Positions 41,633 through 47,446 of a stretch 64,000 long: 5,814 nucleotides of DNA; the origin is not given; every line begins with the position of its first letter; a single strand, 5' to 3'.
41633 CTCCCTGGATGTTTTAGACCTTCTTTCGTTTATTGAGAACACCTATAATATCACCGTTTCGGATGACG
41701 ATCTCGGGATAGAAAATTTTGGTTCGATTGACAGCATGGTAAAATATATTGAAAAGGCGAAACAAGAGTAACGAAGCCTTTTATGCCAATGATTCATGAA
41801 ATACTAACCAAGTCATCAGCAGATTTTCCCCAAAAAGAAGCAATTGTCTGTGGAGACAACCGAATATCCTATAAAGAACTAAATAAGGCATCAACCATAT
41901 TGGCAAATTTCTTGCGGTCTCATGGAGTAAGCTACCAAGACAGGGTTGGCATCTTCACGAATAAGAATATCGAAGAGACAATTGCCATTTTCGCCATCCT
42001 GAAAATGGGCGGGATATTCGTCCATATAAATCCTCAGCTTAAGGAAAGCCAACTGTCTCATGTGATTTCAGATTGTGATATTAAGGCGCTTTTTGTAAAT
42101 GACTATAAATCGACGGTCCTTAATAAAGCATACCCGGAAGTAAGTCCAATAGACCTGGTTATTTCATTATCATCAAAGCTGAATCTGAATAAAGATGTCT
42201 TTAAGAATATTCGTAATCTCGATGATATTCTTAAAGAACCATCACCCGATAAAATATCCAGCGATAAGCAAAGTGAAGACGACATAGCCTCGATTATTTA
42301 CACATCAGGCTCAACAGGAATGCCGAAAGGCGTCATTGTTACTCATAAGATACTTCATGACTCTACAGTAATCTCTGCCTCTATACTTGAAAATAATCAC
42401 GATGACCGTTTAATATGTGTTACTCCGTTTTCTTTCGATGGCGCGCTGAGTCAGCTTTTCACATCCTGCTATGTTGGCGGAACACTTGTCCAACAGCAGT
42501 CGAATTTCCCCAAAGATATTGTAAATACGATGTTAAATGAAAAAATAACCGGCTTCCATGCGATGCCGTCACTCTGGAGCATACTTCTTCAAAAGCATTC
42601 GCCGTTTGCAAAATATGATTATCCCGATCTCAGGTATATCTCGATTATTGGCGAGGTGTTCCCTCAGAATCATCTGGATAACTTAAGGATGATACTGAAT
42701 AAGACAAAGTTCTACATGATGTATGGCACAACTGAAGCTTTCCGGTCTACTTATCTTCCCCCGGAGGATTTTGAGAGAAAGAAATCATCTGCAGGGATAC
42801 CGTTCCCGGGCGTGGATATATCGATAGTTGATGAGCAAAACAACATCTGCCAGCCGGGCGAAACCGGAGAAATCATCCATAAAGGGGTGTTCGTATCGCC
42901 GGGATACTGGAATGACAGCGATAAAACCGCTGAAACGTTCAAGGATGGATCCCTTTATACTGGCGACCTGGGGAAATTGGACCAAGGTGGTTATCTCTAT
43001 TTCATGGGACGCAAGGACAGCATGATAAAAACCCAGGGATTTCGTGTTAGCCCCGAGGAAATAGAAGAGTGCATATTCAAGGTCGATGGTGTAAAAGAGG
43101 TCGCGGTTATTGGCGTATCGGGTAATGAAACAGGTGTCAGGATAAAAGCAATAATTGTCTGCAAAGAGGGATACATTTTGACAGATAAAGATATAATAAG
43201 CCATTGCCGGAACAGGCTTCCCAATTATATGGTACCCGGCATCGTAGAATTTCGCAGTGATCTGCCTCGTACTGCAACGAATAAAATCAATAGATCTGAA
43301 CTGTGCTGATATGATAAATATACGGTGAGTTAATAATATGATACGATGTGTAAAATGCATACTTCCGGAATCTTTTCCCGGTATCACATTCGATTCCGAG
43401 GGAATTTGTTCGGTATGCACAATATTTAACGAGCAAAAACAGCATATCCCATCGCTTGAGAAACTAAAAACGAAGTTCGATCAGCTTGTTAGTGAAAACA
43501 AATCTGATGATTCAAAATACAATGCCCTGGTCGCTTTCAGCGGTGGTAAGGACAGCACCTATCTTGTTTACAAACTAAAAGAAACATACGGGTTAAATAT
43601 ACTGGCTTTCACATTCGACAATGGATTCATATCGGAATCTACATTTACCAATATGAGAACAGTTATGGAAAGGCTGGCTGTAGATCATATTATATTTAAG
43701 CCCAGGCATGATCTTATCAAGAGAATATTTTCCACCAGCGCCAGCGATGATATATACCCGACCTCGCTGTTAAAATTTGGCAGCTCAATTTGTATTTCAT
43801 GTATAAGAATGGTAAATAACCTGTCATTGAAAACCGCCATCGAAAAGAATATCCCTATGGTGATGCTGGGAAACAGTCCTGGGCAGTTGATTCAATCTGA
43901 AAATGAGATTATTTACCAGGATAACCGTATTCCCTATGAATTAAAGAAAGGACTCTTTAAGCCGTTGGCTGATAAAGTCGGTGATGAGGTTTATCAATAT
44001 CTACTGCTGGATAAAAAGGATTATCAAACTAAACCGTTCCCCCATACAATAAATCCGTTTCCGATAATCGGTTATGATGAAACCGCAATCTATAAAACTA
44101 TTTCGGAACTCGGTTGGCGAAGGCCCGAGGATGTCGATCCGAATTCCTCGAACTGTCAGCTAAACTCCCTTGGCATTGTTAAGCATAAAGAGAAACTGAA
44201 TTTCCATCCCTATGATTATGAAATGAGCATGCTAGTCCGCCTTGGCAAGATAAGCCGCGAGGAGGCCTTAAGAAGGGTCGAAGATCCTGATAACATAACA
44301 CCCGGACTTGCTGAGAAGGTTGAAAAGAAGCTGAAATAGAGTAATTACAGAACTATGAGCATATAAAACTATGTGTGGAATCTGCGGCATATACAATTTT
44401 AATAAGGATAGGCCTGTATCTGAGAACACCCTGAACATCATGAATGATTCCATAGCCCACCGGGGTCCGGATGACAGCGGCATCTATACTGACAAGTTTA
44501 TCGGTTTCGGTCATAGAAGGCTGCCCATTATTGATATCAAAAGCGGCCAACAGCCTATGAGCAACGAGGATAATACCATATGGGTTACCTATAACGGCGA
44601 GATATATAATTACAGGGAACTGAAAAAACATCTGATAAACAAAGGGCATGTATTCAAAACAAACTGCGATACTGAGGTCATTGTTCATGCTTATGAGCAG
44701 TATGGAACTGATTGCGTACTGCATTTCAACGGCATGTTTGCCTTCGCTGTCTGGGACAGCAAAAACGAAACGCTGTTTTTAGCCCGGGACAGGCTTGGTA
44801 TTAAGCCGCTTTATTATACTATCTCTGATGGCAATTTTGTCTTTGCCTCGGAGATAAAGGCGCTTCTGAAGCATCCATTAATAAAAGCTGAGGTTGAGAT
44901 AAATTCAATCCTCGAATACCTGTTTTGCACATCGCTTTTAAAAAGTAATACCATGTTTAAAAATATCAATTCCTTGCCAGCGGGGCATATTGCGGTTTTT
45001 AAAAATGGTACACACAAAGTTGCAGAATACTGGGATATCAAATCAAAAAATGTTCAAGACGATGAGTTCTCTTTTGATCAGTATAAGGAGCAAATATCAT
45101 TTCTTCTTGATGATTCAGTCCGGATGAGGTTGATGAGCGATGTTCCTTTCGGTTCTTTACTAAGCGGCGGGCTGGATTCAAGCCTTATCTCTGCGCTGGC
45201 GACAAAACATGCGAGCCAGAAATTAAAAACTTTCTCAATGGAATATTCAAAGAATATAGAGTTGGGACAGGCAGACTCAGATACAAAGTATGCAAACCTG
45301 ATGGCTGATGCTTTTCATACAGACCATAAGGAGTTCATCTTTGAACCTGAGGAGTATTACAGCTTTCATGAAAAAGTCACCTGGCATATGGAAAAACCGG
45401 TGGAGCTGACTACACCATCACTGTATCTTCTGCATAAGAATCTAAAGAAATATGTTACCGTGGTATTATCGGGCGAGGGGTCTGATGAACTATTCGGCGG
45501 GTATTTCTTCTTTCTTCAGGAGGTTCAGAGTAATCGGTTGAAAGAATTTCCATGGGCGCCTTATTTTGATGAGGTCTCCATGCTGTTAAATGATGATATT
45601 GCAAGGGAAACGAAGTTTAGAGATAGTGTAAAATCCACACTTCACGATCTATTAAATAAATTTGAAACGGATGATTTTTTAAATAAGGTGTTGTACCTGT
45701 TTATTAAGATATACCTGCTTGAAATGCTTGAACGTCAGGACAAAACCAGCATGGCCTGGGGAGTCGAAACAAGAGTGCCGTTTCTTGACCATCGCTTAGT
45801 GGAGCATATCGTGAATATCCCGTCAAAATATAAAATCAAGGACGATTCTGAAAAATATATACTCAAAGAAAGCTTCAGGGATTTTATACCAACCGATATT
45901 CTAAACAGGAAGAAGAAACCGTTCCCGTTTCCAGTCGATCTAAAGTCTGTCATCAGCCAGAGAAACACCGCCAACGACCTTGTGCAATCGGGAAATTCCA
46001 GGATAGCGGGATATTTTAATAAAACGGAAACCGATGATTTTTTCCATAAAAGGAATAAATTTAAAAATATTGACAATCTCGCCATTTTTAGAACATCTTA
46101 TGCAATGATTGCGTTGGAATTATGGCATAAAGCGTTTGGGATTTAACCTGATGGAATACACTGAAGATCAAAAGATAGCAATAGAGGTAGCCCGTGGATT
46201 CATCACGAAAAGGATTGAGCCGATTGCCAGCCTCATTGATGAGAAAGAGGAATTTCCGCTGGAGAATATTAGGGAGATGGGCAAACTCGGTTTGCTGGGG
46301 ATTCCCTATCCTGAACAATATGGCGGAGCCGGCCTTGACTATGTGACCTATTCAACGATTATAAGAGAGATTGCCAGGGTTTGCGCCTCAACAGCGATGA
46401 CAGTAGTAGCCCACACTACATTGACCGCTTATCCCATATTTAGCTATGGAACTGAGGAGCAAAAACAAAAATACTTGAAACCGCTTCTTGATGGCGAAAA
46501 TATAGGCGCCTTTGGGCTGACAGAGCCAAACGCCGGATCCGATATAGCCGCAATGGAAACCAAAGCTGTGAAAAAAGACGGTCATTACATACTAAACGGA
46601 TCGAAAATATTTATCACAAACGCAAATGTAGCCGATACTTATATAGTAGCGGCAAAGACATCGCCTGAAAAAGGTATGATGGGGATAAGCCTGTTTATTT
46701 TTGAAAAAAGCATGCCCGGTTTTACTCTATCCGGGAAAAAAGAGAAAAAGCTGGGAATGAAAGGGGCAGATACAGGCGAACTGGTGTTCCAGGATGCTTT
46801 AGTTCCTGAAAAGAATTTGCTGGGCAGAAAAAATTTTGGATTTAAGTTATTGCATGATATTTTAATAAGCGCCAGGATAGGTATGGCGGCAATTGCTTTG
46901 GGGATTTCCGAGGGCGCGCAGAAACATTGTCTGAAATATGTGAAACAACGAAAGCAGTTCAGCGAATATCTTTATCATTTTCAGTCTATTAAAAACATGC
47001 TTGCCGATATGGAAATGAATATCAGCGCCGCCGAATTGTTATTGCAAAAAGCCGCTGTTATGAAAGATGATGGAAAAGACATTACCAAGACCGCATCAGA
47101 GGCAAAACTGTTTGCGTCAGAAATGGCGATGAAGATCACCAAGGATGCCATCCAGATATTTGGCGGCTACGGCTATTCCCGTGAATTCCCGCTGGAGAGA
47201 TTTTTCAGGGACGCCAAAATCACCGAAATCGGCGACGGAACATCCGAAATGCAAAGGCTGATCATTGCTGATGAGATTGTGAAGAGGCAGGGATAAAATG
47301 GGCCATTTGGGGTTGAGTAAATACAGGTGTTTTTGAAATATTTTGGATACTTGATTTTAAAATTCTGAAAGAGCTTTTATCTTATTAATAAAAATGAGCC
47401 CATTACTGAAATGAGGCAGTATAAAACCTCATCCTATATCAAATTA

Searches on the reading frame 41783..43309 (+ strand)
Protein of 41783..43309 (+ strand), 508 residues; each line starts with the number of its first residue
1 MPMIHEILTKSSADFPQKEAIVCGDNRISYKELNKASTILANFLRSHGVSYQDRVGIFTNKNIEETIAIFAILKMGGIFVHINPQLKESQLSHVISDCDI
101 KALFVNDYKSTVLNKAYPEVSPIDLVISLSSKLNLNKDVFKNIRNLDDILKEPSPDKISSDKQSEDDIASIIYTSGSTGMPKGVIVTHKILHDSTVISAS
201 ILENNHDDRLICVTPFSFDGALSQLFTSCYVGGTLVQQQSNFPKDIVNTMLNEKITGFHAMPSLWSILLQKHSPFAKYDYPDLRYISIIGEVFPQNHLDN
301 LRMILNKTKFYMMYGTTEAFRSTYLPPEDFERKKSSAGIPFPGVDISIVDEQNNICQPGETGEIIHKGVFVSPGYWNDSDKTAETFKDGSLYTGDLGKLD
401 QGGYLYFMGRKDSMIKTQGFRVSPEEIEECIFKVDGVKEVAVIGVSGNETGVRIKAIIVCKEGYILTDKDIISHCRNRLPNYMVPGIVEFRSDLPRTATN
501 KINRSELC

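Call 65: search_protein_families(library=pfam, proteins=[window:41783-43309:+], max_evalue=0.0001)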
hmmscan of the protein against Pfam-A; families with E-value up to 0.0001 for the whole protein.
window:41783-43309:+ (508 aa): 2 families
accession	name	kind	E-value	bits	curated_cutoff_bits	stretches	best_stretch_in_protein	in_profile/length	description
PF00501.34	AMP-binding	-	1.7e-77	261.2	29.9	1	10-376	3-384/384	AMP-binding enzyme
PF13193.12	AMP-binding_C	-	2.5e-16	60.8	24.5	1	426-501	1-76/76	AMP-binding enzyme C-terminal domain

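Call 74: find_encoding_contigs(protein=window:41783-43309:+, flank=10000, max_places=10)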
Protein window:41783-43309:+ (508 aa): 8 contigs read that carry it; 4 places shown.
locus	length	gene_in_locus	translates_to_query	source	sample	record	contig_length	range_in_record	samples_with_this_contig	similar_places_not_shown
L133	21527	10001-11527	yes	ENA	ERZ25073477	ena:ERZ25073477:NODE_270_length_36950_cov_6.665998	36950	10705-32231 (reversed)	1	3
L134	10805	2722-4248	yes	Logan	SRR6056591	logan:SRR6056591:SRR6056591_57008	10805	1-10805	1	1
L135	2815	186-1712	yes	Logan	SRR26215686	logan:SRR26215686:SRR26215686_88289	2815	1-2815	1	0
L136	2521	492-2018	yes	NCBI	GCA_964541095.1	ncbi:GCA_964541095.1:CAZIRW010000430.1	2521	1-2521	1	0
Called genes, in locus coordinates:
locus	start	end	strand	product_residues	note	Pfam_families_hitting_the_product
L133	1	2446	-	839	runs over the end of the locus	PF00270:DEAD, PF04851:ResIII, PF13307:Helicase_C_2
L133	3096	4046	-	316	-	PF12146:Hydrolase_4, PF00561:Abhydrolase_1, PF12697:Abhydrolase_6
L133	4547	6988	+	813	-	PF13620:CarboxypepD_reg, PF13715:CarbopepD_reg_2, PF22904:NOMO1-like_2nd (faint), PF07715:Plug, PF00593:TonB_dep_Rec_b-barrel, PF14905:OMP_b-brl_3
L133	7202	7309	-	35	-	-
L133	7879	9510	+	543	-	-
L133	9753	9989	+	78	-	PF00550:PP-binding (weak)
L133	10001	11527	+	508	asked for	PF00501:AMP-binding, PF13193:AMP-binding_C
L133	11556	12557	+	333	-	-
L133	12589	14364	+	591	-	PF13522:GATase_6, PF13537:GATase_7, PF12481:DUF3700, PF00733:Asn_synthase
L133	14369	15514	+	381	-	PF02771:Acyl-CoA_dh_N, PF02770:Acyl-CoA_dh_M, PF00441:Acyl-CoA_dh_1, PF08028:Acyl-CoA_dh_2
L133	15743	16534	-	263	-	-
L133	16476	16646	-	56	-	-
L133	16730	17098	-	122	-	-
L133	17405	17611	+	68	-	PF02350:Epimerase_2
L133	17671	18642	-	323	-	PF04892:VanZ-LLP1 (weak)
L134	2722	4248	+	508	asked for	PF00501:AMP-binding, PF13193:AMP-binding_C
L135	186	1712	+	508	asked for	PF00501:AMP-binding, PF13193:AMP-binding_C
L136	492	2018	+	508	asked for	PF00501:AMP-binding, PF13193:AMP-binding_C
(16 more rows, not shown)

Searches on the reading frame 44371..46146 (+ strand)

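Call 65: search_protein_families(library=pfam, proteins=[window:44371-46146:+], max_evalue=0.0001)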
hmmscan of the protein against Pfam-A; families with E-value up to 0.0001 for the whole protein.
window:44371-46146:+ (591 aa): 4 families
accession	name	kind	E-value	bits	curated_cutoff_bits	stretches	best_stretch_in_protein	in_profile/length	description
PF00733.27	Asn_synthase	-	5.6e-88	296.4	21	1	245-587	5-354/354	Asparagine synthase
PF13537.11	GATase_7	-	3.6e-51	172.8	25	1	48-166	1-122/123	Glutamine amidotransferase domain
PF13522.11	GATase_6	-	4.8e-45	153.2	27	1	33-161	1-130/130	Glutamine amidotransferase domain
PF12481.13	DUF3700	-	1.3e-08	35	27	1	69-164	76-175/228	Aluminium induced protein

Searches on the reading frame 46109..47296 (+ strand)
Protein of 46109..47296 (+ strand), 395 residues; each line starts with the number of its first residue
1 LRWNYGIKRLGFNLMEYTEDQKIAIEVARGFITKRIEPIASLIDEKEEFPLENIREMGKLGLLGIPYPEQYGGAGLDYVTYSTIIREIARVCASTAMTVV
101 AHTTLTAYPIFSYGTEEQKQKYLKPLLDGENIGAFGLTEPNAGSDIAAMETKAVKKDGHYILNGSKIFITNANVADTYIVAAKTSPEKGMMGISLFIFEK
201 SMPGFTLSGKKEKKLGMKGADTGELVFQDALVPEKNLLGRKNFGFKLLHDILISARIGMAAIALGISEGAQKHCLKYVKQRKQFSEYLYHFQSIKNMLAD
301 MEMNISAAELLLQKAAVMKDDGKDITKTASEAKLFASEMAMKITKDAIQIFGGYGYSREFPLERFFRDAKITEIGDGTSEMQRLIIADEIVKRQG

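Call 65: search_protein_families(library=pfam, proteins=[window:46109-47296:+], max_evalue=0.0001)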
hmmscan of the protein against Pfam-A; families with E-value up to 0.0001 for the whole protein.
window:46109-47296:+ (395 aa): 4 families
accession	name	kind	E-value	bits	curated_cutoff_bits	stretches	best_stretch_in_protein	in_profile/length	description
PF00441.29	Acyl-CoA_dh_1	-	1.4e-42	145.8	22.4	1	244-390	3-149/150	Acyl-CoA dehydrogenase, C-terminal domain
PF02771.21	Acyl-CoA_dh_N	-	1.3e-37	129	22.9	1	18-130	1-113/113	Acyl-CoA dehydrogenase, N-terminal domain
PF02770.24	Acyl-CoA_dh_M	-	4.7e-28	97.6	33.3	1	134-229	1-96/97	Acyl-CoA dehydrogenase, middle domain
PF08028.16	Acyl-CoA_dh_2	-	8.8e-21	75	22.7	1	257-373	1-127/134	Acyl-CoA dehydrogenase, C-terminal domain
